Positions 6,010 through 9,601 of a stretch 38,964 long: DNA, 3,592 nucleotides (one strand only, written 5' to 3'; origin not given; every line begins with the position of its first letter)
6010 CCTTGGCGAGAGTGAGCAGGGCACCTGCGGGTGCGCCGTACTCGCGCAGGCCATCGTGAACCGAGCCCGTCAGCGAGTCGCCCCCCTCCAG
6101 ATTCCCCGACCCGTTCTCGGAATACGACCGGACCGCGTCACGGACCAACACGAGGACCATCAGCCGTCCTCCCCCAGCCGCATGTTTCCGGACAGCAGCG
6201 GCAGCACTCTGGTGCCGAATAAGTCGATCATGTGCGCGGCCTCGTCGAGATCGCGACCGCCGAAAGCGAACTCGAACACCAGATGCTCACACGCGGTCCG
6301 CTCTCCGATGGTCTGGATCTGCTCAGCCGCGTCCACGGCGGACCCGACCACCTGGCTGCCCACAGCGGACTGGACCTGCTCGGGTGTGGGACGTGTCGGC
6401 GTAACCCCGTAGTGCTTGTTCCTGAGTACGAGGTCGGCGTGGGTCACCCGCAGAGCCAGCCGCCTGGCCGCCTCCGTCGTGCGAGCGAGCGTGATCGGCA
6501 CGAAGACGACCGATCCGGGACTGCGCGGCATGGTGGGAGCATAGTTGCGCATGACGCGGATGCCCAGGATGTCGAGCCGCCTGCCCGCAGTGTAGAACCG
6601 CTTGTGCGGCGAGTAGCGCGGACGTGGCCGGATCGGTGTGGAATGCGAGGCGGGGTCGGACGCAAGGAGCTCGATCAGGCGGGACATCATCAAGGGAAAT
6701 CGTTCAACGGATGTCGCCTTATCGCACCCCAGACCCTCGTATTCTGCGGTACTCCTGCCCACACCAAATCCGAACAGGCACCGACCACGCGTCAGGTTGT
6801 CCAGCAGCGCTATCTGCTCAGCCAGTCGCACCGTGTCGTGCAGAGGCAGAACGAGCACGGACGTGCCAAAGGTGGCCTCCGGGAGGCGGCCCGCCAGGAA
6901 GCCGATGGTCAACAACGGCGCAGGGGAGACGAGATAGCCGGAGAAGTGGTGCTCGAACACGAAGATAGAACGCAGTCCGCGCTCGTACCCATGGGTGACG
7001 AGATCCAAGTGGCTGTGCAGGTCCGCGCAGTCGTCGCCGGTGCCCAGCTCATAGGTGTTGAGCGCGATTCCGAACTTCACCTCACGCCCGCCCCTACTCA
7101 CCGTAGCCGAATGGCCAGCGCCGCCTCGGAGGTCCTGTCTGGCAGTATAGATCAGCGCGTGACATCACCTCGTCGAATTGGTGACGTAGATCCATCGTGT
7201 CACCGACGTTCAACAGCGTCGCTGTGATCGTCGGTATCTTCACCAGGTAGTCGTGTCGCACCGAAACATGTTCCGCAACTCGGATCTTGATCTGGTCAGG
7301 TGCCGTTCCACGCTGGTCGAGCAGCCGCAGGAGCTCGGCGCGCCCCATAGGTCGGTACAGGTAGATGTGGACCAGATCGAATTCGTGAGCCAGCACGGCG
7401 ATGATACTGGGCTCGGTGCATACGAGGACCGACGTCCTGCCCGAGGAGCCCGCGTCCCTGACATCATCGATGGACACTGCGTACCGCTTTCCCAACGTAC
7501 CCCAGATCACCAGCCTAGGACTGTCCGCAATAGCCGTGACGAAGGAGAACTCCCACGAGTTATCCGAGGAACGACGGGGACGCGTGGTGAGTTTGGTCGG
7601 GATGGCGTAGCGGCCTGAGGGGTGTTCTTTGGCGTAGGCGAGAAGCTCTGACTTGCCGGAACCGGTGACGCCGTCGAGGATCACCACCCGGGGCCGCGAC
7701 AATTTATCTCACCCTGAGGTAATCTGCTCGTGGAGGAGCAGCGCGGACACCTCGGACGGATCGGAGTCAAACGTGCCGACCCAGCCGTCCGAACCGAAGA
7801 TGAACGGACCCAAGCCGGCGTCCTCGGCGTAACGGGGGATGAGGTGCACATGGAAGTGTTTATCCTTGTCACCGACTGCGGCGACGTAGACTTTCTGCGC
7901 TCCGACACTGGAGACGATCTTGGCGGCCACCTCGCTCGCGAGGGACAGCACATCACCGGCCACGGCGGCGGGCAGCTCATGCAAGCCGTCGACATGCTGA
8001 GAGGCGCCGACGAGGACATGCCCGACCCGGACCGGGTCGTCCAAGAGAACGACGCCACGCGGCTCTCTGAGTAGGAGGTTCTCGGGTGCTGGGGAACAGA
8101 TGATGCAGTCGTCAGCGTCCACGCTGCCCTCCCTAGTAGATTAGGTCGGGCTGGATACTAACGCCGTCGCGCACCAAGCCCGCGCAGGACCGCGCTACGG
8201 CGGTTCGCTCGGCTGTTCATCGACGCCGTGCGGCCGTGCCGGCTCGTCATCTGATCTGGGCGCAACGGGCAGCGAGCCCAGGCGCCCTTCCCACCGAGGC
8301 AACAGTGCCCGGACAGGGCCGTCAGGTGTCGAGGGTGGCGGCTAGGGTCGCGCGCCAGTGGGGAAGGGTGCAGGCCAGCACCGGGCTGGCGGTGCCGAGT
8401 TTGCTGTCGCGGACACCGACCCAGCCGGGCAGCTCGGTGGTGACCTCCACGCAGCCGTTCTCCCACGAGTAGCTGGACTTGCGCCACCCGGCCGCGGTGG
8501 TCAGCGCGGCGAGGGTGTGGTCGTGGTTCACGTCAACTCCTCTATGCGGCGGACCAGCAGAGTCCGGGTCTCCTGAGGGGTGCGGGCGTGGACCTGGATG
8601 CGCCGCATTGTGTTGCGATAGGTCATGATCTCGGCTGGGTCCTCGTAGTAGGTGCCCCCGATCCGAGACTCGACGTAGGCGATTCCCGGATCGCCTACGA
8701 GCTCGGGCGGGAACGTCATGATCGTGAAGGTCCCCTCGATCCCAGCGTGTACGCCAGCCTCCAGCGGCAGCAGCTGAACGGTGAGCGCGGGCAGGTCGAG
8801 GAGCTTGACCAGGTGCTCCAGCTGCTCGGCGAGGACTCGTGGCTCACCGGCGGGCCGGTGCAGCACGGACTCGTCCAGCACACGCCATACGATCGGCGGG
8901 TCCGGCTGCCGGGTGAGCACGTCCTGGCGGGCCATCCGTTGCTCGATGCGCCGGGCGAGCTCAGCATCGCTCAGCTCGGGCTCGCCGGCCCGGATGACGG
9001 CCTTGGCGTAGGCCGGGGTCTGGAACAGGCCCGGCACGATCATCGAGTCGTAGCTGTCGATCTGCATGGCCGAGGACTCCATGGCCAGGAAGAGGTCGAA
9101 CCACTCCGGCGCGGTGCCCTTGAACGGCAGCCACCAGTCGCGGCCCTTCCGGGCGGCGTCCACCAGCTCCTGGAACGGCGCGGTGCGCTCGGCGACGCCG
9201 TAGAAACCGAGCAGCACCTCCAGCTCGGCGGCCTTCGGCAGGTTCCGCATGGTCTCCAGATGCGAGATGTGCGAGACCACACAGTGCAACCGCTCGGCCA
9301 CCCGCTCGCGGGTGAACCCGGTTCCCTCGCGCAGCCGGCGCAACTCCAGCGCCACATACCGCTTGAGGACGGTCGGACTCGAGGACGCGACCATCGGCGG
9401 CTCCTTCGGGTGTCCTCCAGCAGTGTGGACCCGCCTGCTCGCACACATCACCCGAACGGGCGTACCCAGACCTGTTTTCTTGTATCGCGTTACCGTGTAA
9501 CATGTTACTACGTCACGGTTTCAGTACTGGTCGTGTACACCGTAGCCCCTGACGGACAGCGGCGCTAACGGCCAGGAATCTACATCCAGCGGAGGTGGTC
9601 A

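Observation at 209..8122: Eight-gene coupled operon (HIT, Gmk-like kinase, LLM, 724-aa orphan, Nudix, VioC-like, aminotransferase fold, Enzyme-I-like) that matches no pathway I know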

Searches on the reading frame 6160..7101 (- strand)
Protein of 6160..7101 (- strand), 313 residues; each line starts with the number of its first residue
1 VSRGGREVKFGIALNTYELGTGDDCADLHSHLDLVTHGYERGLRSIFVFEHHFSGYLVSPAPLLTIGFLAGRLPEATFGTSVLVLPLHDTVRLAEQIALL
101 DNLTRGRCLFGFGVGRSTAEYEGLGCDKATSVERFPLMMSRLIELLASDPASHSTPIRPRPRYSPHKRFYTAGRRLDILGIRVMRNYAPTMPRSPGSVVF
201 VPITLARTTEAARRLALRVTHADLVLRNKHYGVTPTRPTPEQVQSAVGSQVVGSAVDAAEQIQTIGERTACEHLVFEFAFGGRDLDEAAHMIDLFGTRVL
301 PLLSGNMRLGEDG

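Call 5: search_protein_families(library=pfam, proteins=[window:6160-7101:-], max_evalue=0.01)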
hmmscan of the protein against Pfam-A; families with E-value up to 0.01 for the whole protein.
window:6160-7101:- (313 aa): 1 family
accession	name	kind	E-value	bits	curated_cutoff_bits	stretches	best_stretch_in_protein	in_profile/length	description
PF00296.26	Bac_luciferase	-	1.1e-19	71.5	27.9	1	16-157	9-149/314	Luciferase-like monooxygenase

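Call 6: search_protein_families(library=ncbifam, proteins=[window:6160-7101:-], max_evalue=0.01)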
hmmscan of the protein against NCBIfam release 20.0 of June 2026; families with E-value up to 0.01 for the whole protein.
window:6160-7101:- (313 aa): 17 families
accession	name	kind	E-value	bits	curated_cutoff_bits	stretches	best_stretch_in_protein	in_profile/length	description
TIGR03619.1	F420_Rv2161c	subfamily_domain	5.5e-17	62.2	166.9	1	61-154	45-138/247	TIGR03619 family F420-dependent LLM class oxidoreductase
TIGR04027.1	LLM_KPN_01858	hypoth_equivalog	2.4e-14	53.1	412.9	1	34-153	25-145/326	putative FMN-dependent luciferase-like monooxygenase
TIGR03558.1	oxido_grp_1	subfamily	3.1e-13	49.6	166.95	1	28-170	19-164/325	MsnO8 family LLM class oxidoreductase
TIGR03858.1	LLM_2I7G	subfamily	1.2e-12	47.5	462.25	2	33-126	30-122/337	Atu2307/SP_0267 family LLM class monooxygenase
TIGR03571.1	lucif_BA3436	subfamily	8.4e-12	45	303.9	1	23-147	25-154/304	TIGR03571 family LLM class oxidoreductase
NF052255.1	luciferase_Beta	exception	7.7e-11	41.6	500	1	40-120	35-115/325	luciferase subunit beta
TIGR04020.1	seco_metab_LLM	subfamily_domain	9.1e-11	41.4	244.45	1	39-120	29-111/341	MupA/Atu3671 family FMN-dependent luciferase-like monooxygenase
NF052254.1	luciferase_Alph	exception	2e-10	40.4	600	1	29-131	22-124/354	luciferase subunit alpha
NF007802.0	PRK10508.1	equivalog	1.5e-09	37.3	540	1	28-163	26-161/335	luciferase-like monooxygenase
TIGR04036.1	LLM_CE1758_fam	subfamily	4.2e-09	35.7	479.1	1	29-132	28-130/355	CE1758 family FMN-dependent luciferase-like monooxygenase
TIGR03621.1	F420_MSMEG_2516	subfamily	4.3e-09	35.9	213.15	1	54-174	34-158/295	TIGR03621 family F420-dependent LLM class oxidoreductase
TIGR03560.1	F420_Rv1855c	subfamily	7.4e-06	25.9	231.4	1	40-136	24-126/227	TIGR03560 family F420-dependent LLM class oxidoreductase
TIGR03854.1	F420_MSMEG_3544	hypoth_equivalog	0.0006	19.2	295.6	1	52-116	31-97/290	TIGR03854 family LLM class F420-dependent oxidoreductase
TIGR03856.1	F420_MSMEG_2906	subfamily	0.0029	17.2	243.7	0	34-159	21-150/249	LLM class F420-dependent oxidoreductase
TIGR03564.1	F420_MSMEG_4879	subfamily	0.0055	16.4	234.25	0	62-148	26-112/265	TIGR03564 family F420-dependent LLM class oxidoreductase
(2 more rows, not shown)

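Call 12: search_protein_families(library=padloc, proteins=[window:6160-7101:-], max_evalue=0.01)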
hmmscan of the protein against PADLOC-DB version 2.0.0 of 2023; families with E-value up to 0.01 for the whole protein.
window:6160-7101:- (313 aa): 1 family
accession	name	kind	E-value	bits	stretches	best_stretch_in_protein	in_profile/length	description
PDLC01078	C3a156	-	9.5e-05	20.2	1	39-134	24-107/268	oxidoreductase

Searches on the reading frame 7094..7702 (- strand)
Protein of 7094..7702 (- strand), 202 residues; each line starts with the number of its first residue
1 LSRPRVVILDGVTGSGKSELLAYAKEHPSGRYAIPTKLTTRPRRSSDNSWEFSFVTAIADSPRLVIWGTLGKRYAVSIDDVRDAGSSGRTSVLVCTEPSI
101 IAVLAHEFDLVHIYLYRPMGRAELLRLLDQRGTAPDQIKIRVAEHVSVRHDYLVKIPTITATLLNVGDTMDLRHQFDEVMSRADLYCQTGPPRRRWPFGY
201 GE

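Call 5: search_protein_families(library=pfam, proteins=[window:7094-7702:-], max_evalue=0.01)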
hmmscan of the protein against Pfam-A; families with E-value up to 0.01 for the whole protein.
window:7094-7702:- (202 aa): 1 family
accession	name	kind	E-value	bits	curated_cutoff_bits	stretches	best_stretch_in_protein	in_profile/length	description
PF00625.27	Guanylate_kin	-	0.0057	16.8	25.2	0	4-134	2-138/182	Guanylate kinase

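Call 6: search_protein_families(library=ncbifam, proteins=[window:7094-7702:-], max_evalue=0.01)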
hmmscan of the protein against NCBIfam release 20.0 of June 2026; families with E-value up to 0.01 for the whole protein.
window:7094-7702:- (202 aa): 4 families
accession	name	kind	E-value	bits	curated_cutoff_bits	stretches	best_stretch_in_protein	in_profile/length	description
NF011325.0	PRK14738.1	equivalog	3.3e-06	26.5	263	1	3-169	12-180/206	guanylate kinase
TIGR02322.1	phosphon_PhnN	equivalog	0.00057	19.6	156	1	6-149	3-150/179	phosphonate metabolism protein/1,5-bisphosphokinase (PRPP-forming) PhnN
TIGR03263.1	guanyl_kin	equivalog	0.0018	17.9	160.45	1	5-143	2-146/180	guanylate kinase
NF011324.0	PRK14737.1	equivalog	0.0065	16.2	318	1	2-136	3-142/187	guanylate kinase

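Call 12: search_protein_families(library=padloc, proteins=[window:7094-7702:-], max_evalue=0.01)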
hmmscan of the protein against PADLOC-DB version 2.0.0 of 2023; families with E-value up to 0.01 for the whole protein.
window:7094-7702:- (202 aa): 0 families

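Call 61: search_solved_structures(query=window:7094-7702:-, max_evalue=1, show_alignments=1)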
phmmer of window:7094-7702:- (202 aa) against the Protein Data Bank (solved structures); distinct sequences matched with E-value up to 1: 15.
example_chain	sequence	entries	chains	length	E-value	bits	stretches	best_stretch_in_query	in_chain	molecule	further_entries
7n6g_6M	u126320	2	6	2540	5.3e-06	29.4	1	5-120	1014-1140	FAP42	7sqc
4f4j_A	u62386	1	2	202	8.2e-06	28.8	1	2-137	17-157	Guanylate kinase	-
1gky_A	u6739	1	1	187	4e-05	26.5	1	5-137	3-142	GUANYLATE KINASE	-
1ex6_A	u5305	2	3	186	5.1e-05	26.2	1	5-137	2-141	GUANYLATE KINASE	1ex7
8pts_A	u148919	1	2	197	0.00021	24.2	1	1-57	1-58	Guanylate kinase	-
6nui_A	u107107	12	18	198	0.00021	24.2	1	1-57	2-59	Guanylate kinase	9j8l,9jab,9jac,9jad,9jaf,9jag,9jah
9jae_A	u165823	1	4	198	0.00025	23.9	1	1-57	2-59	Guanylate kinase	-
7m4r_A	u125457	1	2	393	0.0042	19.9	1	2-141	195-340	MAGUK p55 subfamily member 5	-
4wsi_A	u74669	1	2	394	0.0042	19.9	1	2-141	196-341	MAGUK p55 subfamily member 5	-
1lvg_A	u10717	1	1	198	0.0047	19.8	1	1-103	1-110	Guanylate kinase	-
2j41_A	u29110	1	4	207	0.12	15.2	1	6-144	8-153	GUANYLATE KINASE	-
4qrh_A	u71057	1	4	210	0.13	15.1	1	6-144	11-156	Guanylate kinase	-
6mfu_A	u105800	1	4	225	0.21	14.4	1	3-57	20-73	Guanylate kinase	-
3ney_A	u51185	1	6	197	0.21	14.4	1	5-57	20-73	55 kDa erythrocyte membrane protein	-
9o8o_L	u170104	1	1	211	0.93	12.3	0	165-201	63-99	Fab367 Light Chain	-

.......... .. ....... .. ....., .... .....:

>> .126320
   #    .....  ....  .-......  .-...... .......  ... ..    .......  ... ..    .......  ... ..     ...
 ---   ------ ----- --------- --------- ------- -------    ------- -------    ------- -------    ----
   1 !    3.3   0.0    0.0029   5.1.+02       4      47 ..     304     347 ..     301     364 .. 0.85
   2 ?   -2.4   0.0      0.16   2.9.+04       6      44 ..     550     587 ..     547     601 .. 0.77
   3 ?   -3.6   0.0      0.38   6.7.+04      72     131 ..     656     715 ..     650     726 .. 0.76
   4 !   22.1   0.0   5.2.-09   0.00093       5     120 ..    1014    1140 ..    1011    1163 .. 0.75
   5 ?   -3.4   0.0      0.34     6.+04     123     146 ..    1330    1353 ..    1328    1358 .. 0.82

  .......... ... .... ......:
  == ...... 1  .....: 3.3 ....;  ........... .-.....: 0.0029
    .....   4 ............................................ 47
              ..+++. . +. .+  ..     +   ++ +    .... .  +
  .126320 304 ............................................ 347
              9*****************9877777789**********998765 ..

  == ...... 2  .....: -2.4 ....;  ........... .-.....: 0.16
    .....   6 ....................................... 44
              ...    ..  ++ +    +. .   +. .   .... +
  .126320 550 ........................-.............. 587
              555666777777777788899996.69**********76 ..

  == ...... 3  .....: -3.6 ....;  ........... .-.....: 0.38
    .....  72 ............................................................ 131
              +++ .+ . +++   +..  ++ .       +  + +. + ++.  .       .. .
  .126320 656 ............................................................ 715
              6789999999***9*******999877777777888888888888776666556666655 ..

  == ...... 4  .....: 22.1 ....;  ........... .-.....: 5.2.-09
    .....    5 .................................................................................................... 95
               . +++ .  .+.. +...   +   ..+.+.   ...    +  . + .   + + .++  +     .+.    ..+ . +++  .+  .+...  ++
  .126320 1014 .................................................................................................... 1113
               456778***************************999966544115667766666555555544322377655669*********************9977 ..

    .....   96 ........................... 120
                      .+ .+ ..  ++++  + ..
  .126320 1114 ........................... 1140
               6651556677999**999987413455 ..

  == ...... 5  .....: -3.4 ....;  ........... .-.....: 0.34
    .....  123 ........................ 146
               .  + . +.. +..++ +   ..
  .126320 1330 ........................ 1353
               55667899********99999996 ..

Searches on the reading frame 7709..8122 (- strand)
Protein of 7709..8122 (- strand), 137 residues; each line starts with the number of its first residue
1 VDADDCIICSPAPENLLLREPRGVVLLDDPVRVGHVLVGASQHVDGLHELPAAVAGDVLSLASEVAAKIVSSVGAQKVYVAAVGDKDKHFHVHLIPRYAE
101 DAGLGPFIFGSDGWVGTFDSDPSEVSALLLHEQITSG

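Call 5: search_protein_families(library=pfam, proteins=[window:7709-8122:-], max_evalue=0.01)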
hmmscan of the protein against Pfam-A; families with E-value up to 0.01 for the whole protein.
window:7709-8122:- (137 aa): 1 family
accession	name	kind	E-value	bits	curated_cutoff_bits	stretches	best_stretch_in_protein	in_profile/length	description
PF01230.28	HIT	-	5.1e-09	37.1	21.5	1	13-99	5-97/98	HIT domain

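Call 6: search_protein_families(library=ncbifam, proteins=[window:7709-8122:-], max_evalue=0.01)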
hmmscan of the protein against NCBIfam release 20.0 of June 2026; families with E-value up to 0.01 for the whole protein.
window:7709-8122:- (137 aa): 1 family
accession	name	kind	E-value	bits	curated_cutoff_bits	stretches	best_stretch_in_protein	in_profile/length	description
NF052622.1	ATPAdlTfActino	equivalog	0.00099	18.7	290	1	30-103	69-148/176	ATP adenylyltransferase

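Call 12: search_protein_families(library=padloc, proteins=[window:7709-8122:-], max_evalue=0.01)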
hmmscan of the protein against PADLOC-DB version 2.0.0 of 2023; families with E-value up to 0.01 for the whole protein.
window:7709-8122:- (137 aa): 0 families

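Call 62: search_solved_structures(query=window:7709-8122:-, max_evalue=1, show_alignments=1)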
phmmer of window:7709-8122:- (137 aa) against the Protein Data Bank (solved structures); distinct sequences matched with E-value up to 1: 22.
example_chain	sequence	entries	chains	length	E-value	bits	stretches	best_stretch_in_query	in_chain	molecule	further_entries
3imi_A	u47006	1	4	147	5e-06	29.9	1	3-106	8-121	HIT family protein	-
3ksv_A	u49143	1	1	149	0.00042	23.7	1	20-104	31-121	Uncharacterized protein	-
1y23_A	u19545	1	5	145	0.00073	22.9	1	5-106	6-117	Histidine triad protein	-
2oik_A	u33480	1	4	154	0.0022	21.3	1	5-110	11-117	Histidine triad (HIT) protein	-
6af2_A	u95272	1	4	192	0.0023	21.3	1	29-111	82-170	HIT domain-containing protein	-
1ems_A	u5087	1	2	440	0.0045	20.3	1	19-103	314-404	NIT-FRAGILE HISTIDINE TRIAD FUSION PROTEIN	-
3ohe_A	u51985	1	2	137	0.0053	20.1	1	24-117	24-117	Histidine triad (HIT) protein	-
3p0t_A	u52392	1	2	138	0.013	18.8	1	26-102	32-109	Uncharacterized protein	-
1fhi_A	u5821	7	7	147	0.014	18.7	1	28-102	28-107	FRAGILE HISTIDINE TRIAD PROTEIN | FRAGILE HISTIDINE PROTEIN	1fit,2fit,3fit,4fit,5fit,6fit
3l7x_A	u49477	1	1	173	0.016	18.5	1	5-101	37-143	Putative Hit-like protein involved in cell-cycle regulation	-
3wo5_A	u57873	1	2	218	0.019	18.3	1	29-111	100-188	AP-4-A phosphorylase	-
3ano_A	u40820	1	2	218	0.019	18.3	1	29-111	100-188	AP-4-A phosphorylase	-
7mqw_A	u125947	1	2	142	0.024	18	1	26-103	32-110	HIT family protein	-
6iq1_A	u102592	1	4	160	0.026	17.8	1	11-105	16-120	Adenosine 5'-monophosphoramidase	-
9uch_A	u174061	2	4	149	0.028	17.8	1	28-105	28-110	Bis(5'-adenosyl)-triphosphatase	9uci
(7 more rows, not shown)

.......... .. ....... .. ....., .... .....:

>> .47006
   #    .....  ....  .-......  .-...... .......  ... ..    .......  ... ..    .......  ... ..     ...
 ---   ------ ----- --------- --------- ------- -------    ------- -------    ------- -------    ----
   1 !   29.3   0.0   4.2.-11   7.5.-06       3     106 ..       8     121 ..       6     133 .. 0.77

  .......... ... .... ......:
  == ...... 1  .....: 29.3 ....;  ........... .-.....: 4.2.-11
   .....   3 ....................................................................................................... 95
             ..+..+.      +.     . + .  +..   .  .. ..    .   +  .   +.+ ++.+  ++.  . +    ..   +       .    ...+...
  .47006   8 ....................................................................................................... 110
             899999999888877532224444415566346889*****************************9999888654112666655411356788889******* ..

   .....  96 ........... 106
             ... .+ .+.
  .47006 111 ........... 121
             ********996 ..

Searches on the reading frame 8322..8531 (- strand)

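Call 108: search_protein_families(library=pfam, proteins=[window:8322-8531:-], max_evalue=0.001)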
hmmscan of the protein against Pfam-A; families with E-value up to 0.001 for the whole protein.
window:8322-8531:- (69 aa): 1 family
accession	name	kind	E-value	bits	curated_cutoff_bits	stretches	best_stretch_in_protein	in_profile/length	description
PF04149.17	DUF397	-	2.3e-13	50.5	24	1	14-65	1-53/55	Domain of unknown function (DUF397)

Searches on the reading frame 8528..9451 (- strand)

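Call 17: search_protein_families(library=pfam, proteins=[window:8528-9451:-], max_evalue=0.001)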
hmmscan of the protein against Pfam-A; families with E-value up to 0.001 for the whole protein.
window:8528-9451:- (307 aa): 3 families
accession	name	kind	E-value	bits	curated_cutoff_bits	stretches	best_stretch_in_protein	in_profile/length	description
PF19054.6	DUF5753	-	9.2e-56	188.8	23.4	1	119-299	2-176/178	Domain of unknown function (DUF5753)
PF13560.12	HTH_31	-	3.6e-11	43.6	27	1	34-88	3-58/64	Helix-turn-helix domain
PF01381.28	HTH_3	-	0.00038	20.9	23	0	37-86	1-50/55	Helix-turn-helix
